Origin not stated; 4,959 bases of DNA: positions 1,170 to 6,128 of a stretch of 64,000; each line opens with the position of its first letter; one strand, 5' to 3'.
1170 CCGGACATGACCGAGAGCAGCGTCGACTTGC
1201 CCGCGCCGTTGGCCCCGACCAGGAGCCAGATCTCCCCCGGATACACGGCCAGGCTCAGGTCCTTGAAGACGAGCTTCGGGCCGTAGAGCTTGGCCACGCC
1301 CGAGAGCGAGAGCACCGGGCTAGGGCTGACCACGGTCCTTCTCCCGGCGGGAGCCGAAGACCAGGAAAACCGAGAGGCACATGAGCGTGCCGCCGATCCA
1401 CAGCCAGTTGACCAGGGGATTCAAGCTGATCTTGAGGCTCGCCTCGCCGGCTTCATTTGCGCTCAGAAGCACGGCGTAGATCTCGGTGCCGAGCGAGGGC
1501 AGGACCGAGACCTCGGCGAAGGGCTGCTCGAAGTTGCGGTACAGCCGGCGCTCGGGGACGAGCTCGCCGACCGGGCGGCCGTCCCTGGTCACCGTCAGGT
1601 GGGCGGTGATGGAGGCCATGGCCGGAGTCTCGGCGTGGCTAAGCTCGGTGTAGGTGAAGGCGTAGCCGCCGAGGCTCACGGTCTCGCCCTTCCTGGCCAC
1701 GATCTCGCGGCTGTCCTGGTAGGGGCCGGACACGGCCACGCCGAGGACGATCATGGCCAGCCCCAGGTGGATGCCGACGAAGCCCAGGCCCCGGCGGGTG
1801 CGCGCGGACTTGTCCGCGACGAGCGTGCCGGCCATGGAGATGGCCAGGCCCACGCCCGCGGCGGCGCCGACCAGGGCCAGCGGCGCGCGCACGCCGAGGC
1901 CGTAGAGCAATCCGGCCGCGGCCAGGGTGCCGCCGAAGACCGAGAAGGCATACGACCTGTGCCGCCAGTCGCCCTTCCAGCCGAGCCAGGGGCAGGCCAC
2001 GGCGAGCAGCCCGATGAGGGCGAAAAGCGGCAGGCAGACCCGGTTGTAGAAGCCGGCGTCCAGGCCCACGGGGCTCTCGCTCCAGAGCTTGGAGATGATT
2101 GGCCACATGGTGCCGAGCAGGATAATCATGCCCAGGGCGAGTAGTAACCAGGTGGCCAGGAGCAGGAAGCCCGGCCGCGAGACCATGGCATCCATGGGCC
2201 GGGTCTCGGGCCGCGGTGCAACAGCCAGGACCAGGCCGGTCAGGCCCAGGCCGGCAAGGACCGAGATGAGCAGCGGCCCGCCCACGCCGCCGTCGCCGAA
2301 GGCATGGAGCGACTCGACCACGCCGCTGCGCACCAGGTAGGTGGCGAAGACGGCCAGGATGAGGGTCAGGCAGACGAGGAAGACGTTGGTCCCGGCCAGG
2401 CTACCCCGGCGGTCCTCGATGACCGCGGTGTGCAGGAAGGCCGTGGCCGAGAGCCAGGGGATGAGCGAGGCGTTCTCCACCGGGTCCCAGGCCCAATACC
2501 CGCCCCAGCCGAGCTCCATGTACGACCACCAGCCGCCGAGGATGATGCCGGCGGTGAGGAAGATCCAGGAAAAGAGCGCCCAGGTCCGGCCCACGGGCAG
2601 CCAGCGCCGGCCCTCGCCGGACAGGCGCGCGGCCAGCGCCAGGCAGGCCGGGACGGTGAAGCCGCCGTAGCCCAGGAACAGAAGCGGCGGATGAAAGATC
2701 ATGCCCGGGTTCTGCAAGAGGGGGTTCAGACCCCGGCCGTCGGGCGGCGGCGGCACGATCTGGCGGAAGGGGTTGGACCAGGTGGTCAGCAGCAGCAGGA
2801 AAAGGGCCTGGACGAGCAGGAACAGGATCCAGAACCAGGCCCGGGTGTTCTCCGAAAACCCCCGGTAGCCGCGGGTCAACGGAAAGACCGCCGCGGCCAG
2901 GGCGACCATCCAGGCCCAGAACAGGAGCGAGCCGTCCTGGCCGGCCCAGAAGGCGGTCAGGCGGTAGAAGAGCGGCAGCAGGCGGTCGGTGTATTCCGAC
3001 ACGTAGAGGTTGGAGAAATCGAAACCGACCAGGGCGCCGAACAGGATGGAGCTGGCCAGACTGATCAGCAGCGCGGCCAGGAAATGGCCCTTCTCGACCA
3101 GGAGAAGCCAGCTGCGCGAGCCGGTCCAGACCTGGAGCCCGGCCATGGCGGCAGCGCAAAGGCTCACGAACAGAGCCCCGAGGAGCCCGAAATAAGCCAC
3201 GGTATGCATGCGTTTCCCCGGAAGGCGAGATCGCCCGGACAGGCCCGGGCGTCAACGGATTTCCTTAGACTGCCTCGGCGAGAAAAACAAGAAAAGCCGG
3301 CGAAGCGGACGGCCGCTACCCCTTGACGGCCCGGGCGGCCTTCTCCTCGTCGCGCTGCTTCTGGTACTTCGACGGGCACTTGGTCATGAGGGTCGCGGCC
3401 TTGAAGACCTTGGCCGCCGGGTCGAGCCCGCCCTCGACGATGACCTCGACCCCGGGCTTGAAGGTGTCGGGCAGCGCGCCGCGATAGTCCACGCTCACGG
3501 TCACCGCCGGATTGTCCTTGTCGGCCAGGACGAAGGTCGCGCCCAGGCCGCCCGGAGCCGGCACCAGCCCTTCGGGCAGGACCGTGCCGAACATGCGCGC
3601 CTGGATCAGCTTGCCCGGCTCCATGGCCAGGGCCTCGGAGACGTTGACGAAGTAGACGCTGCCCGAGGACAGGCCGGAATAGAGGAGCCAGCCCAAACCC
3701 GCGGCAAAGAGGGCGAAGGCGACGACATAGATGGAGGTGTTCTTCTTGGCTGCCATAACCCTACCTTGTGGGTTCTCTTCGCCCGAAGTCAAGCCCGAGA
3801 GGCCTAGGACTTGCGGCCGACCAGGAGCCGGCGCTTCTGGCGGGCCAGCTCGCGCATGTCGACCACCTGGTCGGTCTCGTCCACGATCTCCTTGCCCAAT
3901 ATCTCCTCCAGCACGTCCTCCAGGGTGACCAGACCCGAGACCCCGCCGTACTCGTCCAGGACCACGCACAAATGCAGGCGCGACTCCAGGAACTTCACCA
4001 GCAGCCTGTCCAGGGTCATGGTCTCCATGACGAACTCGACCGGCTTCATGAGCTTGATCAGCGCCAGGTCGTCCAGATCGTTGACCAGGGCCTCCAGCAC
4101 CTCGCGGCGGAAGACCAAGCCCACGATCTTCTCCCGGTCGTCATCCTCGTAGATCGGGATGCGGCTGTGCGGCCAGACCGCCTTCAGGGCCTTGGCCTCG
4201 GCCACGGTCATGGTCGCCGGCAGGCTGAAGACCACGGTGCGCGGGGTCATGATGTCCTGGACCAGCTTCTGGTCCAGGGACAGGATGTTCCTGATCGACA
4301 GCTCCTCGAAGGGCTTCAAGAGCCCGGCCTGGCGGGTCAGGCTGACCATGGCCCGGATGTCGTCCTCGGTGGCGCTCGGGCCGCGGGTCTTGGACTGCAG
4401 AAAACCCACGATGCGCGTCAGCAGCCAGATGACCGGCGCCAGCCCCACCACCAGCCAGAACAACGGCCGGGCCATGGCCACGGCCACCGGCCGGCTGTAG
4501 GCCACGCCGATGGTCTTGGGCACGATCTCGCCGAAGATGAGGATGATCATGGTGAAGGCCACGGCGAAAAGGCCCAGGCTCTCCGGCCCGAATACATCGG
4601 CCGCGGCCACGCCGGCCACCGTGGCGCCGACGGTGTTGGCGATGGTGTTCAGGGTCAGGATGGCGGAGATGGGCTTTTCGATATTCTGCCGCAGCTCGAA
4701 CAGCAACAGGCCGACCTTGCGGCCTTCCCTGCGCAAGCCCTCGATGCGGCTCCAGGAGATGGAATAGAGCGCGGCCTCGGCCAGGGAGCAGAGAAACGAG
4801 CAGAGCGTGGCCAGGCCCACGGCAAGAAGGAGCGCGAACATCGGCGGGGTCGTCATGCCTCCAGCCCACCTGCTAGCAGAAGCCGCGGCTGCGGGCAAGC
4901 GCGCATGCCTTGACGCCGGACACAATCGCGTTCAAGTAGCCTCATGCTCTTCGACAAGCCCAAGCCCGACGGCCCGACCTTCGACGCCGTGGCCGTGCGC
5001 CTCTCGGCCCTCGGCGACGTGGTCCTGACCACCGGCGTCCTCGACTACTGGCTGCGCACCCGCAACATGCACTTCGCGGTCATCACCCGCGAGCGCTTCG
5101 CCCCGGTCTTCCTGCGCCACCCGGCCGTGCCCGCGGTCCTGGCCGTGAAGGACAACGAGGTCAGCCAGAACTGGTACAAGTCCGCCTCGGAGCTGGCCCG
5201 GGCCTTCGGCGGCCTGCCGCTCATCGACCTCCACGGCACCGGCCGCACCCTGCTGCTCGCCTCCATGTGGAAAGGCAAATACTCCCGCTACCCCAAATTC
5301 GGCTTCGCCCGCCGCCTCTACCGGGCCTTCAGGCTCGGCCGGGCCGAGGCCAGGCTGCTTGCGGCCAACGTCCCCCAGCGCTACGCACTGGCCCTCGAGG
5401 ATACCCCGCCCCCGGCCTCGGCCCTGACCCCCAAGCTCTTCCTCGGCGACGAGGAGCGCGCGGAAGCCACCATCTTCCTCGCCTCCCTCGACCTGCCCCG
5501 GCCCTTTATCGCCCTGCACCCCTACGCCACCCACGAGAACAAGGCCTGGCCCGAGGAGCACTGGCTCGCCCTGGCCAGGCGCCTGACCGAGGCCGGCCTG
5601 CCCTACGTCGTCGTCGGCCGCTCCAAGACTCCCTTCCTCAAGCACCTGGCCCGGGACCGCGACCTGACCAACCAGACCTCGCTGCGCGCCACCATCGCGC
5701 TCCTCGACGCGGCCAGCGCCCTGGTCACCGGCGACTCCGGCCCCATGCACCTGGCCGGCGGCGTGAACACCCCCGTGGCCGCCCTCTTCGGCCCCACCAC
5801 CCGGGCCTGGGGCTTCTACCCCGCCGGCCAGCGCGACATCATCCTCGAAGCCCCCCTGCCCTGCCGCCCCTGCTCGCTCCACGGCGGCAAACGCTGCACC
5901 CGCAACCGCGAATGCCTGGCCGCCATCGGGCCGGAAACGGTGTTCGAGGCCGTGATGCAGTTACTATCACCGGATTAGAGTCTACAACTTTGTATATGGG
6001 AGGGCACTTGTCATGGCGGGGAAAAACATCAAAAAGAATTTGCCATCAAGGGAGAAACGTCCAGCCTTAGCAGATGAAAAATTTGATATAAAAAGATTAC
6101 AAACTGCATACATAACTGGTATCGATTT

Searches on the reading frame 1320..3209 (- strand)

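Call 62: search_protein_families(library=pfam, proteins=[window:1320-3209:-], max_evalue=0.00001)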
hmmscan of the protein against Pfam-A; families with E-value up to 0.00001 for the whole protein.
window:1320-3209:- (629 aa): 2 families
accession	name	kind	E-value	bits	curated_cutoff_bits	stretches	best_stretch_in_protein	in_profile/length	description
PF16327.10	CcmF_C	-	4.9e-43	148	28.7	1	335-617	23-319/323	Cytochrome c-type biogenesis protein CcmF C-terminal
PF01578.25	Cytochrom_C_asm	-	1.2e-35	123.6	29.9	1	92-295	5-206/212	Cytochrome C assembly protein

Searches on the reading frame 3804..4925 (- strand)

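Call 62: search_protein_families(library=pfam, proteins=[window:3804-4925:-], max_evalue=0.00001)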
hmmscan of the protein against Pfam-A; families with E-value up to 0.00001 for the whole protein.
window:3804-4925:- (373 aa): 2 families
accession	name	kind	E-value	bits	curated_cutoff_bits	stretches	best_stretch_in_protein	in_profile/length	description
PF01595.25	CNNM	-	1.1e-38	133.2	28.4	1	35-205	3-179/181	Cyclin M transmembrane N-terminal domain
PF00571.33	CBS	-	1.7e-15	57.5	24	1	293-343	6-56/57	CBS domain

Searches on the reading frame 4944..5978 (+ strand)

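Call 62: search_protein_families(library=pfam, proteins=[window:4944-5978:+], max_evalue=0.00001)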
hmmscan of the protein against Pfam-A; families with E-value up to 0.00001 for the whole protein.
window:4944-5978:+ (344 aa): 1 family
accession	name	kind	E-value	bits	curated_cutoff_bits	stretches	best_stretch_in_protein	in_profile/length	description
PF01075.23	Glyco_transf_9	-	1.2e-24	87.5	22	1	161-310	83-236/247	Glycosyltransferase family 9 (heptosyltransferase)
